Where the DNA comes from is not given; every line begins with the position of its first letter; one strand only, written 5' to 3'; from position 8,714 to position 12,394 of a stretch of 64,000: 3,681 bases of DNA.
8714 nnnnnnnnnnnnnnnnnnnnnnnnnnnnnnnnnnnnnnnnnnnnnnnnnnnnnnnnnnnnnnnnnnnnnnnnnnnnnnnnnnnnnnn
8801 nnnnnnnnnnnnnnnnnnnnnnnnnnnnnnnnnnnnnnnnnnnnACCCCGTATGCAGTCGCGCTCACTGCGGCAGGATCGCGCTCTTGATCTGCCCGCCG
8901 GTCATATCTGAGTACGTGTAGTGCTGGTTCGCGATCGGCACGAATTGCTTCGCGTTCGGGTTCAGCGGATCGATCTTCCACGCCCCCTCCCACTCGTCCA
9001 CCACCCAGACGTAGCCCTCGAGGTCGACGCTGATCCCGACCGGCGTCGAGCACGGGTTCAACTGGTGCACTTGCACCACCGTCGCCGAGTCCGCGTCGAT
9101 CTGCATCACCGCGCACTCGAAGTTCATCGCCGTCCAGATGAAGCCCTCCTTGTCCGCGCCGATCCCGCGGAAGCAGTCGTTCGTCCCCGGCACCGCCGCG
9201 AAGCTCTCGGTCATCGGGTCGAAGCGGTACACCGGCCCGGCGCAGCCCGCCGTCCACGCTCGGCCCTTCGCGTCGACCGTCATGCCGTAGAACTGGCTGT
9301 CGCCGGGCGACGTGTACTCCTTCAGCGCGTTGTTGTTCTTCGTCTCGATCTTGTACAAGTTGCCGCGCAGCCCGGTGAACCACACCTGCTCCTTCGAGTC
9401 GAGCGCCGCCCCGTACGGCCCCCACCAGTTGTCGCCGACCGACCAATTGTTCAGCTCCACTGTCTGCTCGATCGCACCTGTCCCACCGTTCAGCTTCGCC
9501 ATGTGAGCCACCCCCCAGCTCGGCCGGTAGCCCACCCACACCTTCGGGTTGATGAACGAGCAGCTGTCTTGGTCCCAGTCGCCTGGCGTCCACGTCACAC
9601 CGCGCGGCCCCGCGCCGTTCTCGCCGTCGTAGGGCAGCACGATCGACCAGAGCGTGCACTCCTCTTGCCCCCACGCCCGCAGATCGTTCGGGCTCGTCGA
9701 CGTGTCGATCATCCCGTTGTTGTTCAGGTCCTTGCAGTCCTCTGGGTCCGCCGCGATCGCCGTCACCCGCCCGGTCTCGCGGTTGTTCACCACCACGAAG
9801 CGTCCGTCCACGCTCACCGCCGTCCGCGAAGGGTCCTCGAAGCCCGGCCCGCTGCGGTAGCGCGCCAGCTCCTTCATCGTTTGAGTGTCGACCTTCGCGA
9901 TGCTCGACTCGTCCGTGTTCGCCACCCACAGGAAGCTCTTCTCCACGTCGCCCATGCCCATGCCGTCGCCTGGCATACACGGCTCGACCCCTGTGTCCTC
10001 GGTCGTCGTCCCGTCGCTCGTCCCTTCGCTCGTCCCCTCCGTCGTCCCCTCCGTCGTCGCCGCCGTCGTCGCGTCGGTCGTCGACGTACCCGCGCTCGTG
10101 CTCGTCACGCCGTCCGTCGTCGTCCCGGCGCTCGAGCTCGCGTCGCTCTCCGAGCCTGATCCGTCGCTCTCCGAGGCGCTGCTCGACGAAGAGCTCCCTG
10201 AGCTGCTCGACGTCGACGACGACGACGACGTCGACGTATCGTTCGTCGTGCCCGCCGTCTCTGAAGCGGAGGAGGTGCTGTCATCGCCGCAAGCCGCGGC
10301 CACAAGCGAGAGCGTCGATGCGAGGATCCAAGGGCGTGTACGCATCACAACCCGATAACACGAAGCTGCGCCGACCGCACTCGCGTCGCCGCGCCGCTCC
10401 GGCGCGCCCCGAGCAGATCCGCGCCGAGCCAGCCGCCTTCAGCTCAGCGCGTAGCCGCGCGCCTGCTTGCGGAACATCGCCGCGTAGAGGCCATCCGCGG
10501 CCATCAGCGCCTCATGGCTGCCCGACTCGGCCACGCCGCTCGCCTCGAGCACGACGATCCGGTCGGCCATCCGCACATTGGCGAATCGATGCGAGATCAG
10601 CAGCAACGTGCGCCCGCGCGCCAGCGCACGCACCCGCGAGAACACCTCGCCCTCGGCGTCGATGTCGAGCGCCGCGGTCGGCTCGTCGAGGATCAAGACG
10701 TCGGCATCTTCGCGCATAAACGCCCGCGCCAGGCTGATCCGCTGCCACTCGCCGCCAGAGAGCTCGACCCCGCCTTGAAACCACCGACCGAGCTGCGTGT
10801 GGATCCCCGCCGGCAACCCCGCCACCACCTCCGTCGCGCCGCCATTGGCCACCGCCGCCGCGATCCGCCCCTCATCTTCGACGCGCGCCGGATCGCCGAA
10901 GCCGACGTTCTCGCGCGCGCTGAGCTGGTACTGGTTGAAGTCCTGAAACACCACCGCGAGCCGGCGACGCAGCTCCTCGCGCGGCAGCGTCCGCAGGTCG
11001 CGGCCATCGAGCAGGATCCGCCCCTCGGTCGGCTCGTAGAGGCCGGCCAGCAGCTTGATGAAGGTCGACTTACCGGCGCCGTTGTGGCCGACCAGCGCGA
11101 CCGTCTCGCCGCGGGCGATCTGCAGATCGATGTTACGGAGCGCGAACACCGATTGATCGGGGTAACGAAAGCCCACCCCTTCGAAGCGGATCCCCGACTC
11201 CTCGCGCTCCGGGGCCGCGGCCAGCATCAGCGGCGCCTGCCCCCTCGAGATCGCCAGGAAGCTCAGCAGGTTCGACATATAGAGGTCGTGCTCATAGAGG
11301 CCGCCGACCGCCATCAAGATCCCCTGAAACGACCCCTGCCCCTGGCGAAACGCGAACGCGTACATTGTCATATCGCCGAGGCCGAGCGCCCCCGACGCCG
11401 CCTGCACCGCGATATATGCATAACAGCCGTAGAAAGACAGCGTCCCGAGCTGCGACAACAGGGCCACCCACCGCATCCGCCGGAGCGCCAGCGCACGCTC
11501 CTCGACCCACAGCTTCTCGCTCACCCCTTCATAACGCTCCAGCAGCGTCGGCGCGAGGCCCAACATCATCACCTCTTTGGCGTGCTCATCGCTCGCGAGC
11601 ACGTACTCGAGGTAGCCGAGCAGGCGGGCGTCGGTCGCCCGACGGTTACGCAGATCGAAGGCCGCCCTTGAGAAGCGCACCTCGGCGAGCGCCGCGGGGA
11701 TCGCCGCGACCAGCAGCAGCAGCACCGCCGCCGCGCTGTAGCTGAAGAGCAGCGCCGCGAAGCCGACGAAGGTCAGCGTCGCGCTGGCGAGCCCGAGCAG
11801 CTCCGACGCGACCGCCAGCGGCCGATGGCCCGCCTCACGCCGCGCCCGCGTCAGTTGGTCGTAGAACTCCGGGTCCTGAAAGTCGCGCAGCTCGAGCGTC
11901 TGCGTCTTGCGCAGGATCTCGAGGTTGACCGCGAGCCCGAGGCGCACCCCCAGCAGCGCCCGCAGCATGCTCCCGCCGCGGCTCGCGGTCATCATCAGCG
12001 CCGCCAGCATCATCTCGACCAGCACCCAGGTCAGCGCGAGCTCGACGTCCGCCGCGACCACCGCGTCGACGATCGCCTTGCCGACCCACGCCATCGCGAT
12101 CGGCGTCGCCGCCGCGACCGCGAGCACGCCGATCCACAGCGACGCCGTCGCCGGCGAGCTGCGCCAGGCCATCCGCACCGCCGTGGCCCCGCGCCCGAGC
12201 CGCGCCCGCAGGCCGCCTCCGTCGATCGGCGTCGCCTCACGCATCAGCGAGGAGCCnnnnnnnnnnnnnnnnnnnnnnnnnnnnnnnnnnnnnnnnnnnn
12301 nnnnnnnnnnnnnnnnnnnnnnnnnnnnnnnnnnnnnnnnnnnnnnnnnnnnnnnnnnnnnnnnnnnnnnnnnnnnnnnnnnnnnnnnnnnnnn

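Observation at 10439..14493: Microviridin-like graspetide (omega-ester peptide) biosynthetic cluster: precursor, two ATP-grasp ligases and an ABC exporter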

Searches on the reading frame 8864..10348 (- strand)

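Call 3: search_protein_families(library=pfam, proteins=[window:8864-10348:-], max_evalue=0.01)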
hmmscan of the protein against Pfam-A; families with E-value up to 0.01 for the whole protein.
window:8864-10348:- (494 aa): 2 families
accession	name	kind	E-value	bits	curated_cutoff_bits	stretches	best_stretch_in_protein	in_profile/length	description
PF24684.1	Vgb_lyase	-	2.6e-09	36.8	50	1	288-452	34-199/290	Virginiamycin B lyase family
PF01436.27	NHL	-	0.0064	16.9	20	0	170-195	1-25/28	NHL repeat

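Call 4: search_protein_families(library=ncbifam, proteins=[window:8864-10348:-], max_evalue=0.01)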
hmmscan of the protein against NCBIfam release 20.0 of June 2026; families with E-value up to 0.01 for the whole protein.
window:8864-10348:- (494 aa): 3 families
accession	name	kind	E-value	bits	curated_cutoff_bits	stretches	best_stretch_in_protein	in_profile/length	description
NF000022.1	stregra_B_VgbA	exception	2.2e-05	23.7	600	1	316-453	64-202/299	streptogramin B lyase Vgb(A)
NF052280.1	7_blade_YncE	equivalog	0.00032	19.6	400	0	135-164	84-113/338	7-bladed beta-propeller protein YncE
TIGR03866.1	PQQ_ABC_repeats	subfamily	0.0011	18.2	287.3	1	136-199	51-111/310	PQQ-dependent catabolism-associated beta-propeller protein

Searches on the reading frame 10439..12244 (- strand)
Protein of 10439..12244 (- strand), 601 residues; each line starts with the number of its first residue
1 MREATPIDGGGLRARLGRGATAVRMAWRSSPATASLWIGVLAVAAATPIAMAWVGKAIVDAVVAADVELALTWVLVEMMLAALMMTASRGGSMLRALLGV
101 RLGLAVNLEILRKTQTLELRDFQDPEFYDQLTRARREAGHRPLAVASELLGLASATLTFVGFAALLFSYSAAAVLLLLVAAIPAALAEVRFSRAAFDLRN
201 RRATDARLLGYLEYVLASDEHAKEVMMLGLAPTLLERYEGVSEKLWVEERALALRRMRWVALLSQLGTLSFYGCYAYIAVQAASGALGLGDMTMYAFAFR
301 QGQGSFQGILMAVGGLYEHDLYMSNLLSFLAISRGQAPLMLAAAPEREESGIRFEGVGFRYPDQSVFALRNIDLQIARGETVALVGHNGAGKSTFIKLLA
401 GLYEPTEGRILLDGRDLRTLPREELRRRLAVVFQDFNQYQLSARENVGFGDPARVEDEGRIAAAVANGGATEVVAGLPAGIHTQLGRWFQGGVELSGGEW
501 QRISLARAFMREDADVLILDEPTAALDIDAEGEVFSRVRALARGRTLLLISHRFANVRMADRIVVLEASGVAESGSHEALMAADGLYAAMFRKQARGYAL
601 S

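Call 3: search_protein_families(library=pfam, proteins=[window:10439-12244:-], max_evalue=0.01)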
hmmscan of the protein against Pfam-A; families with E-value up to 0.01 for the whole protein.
window:10439-12244:- (601 aa): 4 families
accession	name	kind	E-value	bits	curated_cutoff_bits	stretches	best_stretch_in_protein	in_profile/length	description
PF00005.33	ABC_tran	-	3e-33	115.8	25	1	369-524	1-137/137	ABC transporter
PF13304.12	AAA_21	-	2e-05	25.3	27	0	383-402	3-22/304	AAA domain, putative AbiEii toxin, Type IV TA system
PF02463.25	SMC_N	-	9.9e-05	22.3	40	0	494-566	136-211/220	RecF/RecN/SMC N terminal domain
PF13555.12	AAA_29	-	0.0084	16.3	27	0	374-396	17-39/61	P-loop containing region of AAA domain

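Call 4: search_protein_families(library=ncbifam, proteins=[window:10439-12244:-], max_evalue=0.01)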
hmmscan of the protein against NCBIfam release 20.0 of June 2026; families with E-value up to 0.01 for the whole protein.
window:10439-12244:- (601 aa): 189 families (the best 25 are shown)
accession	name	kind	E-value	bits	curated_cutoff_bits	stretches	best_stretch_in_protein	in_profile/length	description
TIGR02203.1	MsbA_lipidA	equivalog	8.4e-75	252.3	602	1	41-594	23-569/572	lipid A export permease/ATP-binding protein MsbA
TIGR02204.1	MsbA_rel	hypoth_equivalog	8.6e-71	239.3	780.4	1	34-594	20-575/576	ABC transporter, permease/ATP-binding protein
TIGR01846.1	type_I_sec_HlyB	subfamily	4e-65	220.4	725.55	1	341-595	446-693/694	type I secretion system permease/ATPase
TIGR03796.1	NHLM_micro_ABC1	equivalog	6.1e-63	213.1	853.3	1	30-591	154-709/710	NHLP family bacteriocin export ABC transporter peptidase/permease/ATPase subunit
TIGR03375.1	type_I_sec_LssB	subfamily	2.6e-61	207.8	693.1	1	348-582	462-690/696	type I secretion system permease/ATPase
NF010178.0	PRK13657.1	equivalog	3.9e-59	200.6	733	1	346-594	329-570/588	glucan ABC transporter ATP-binding protein/ permease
NF045513.1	HepA_fam_ABC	equivalog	9.5e-59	199.4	725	1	350-587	372-602/610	heterocyst formation ABC transporter subunit HepA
TIGR02857.1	CydD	equivalog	3.6e-57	194.5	435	1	341-566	311-529/529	thiol reductant ABC exporter subunit CydD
NF052233.1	CphA_assoc_ABC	equivalog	8.3e-57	193.1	880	1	347-596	504-745/766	cyanophycin metabolism-associated ABC transporter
TIGR00958.1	3a01208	subfamily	7.4e-56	189.8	874.6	1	342-590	469-710/711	antigen peptide transporter 2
NF008381.0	PRK11176.1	equivalog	8.1e-55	186.3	867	1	346-594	336-579/582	lipid A ABC transporter ATP-binding protein/permease MsbA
NF008364.0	PRK11160.1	equivalog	1.8e-53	182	630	1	346-592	333-573/575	heme ABC transporter ATP-binding protein/permease CydC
TIGR03797.1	NHLM_micro_ABC2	equivalog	3.4e-50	171.3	709.4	1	40-594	146-685/686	NHLP bacteriocin export ABC transporter permease/ATPase subunit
TIGR01192.1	chvA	subfamily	4e-48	164.4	585.4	1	351-593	334-569/585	glucan export ABC transporter ATP-binding protein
TIGR02868.1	CydC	equivalog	2.6e-46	158.3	329.05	1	344-553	327-529/530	thiol reductant ABC exporter subunit CydC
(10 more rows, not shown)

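Call 34: search_protein_families(library=pfam, proteins=[L012:6074-9895:+, L012:14123-15022:+, L007:5630-8341:+, L007:8346-9755:+, L007:8804-9445:-], max_evalue=0.001)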
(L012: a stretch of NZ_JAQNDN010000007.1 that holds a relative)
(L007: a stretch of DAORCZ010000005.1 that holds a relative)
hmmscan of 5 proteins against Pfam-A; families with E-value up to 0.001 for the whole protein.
L012:6074-9895:+ (1273 aa): 25 families
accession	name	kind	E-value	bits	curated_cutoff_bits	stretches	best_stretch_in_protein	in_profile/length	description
PF00069.31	Pkinase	-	3.3e-35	122.2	31.7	1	286-533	1-251/263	Protein kinase domain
PF07714.23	PK_Tyr_Ser-Thr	-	5.8e-23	81.9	23.1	1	292-533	7-248/258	Protein tyrosine and serine/threonine kinase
PF25174.1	Beta-prop_THOC3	-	1.4e-20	73.9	305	2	1181-1247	8-78/272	THOC3 beta-propeller domain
PF25173.1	Beta-prop_WDR3_1st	-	3.2e-18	66.5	154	1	1182-1246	36-101/184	WDR3 first beta-propeller domain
PF00400.38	WD40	-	1.3e-16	60.7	27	1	1207-1244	2-39/39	WD domain, G-beta repeat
PF24814.1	WD40_Prp19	-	1.1e-15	57.9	320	1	1182-1248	142-209/281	Prp19 WD40 domain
PF24817.1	WD40_WDHD1_1st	-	1.7e-14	54.1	109.9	1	1180-1247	91-159/291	WDHD1 first WD40 domain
PF23414.1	Beta-prop_EML_2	-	1.6e-13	51.1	90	1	1101-1267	4-177/266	Echinoderm microtubule-associated protein second beta-propeller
PF25391.1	WD40_Gbeta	-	2.4e-12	46.9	150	1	1180-1245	189-255/340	G protein beta WD-40 repeat protein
PF24807.1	WD40_CDC20-Fz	-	4.3e-10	39.8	200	1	1181-1247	141-211/292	CDC20/Fizzy WD40 domain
PF25175.1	Beta-prop_WDR5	-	8.4e-10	38.8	250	1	1183-1247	102-167/296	WDR5 beta-propeller domain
PF23381.1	Beta-prop_IFT122_1st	-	1.8e-08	34.1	28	0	948-1011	10-72/350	IFT122 first beta-propeller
PF25168.1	Beta-prop_WDR36-Utp21_2nd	-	2.2e-08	34.2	84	1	1200-1249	224-273/335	WDR36/Utp21 second beta-propeller domain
PF24105.1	Beta-prop_CAF1B_HIR1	-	3.7e-08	33.2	80.5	0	1180-1247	135-203/383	CAF1B/HIR1 beta-propeller domain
PF25171.1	Beta-prop_WDR36-Utp21_1st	-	3.3e-07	30.4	80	1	841-1002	121-247/266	WDR36/Utp21 first beta-propeller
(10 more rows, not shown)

L012:14123-15022:+ (299 aa): 0 families

L007:5630-8341:+ (903 aa): 7 families
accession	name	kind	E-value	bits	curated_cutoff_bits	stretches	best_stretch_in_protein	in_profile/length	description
PF00069.31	Pkinase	-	1.4e-42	146.3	31.7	1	32-301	1-258/263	Protein kinase domain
PF07714.23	PK_Tyr_Ser-Thr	-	4.7e-29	101.9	23.1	1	34-304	3-258/258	Protein tyrosine and serine/threonine kinase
PF13424.12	TPR_12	-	2.8e-11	43.9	30.1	1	718-790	3-76/77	Tetratricopeptide repeat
PF13181.12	TPR_8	-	8.7e-10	38.4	25.7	0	481-509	4-32/34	Tetratricopeptide repeat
PF07719.23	TPR_2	-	1e-09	38.1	27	0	478-508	1-31/34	Tetratricopeptide repeat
PF00515.34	TPR_1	-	7e-05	22.9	27.8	0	483-509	6-32/34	Tetratricopeptide repeat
PF03109.22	ABC1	-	0.00079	19.1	22.9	0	106-183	143-215/244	ABC1 atypical kinase-like domain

L007:8346-9755:+ (469 aa): 7 families
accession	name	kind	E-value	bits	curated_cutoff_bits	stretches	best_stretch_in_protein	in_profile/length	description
PF00158.32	Sigma54_activat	-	1.5e-62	210.7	20.2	1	147-307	5-165/168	Sigma-54 interaction domain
PF14532.12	Sigma54_activ_2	-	3e-19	70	25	1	150-314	7-138/138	Sigma-54 interaction domain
PF25601.1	AAA_lid_14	-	7.9e-18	64.5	27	1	315-396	1-82/87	AAA+ ATPase lid domain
PF00498.31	FHA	-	9.6e-16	58.4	20.7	1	43-108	2-67/67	FHA domain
PF16697.10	Yop-YscD_cpl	-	1.3e-14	54.7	33.2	1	32-116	10-92/94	Inner membrane component of T3SS, cytoplasmic domain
PF02954.25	HTH_8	-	3e-10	40.1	22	1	425-464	3-42/42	Bacterial regulatory protein, Fis family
PF07728.20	AAA_5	-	1.1e-05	25.9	22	1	166-285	1-123/139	AAA domain (dynein-related subfamily)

L007:8804-9445:- (213 aa): 0 families
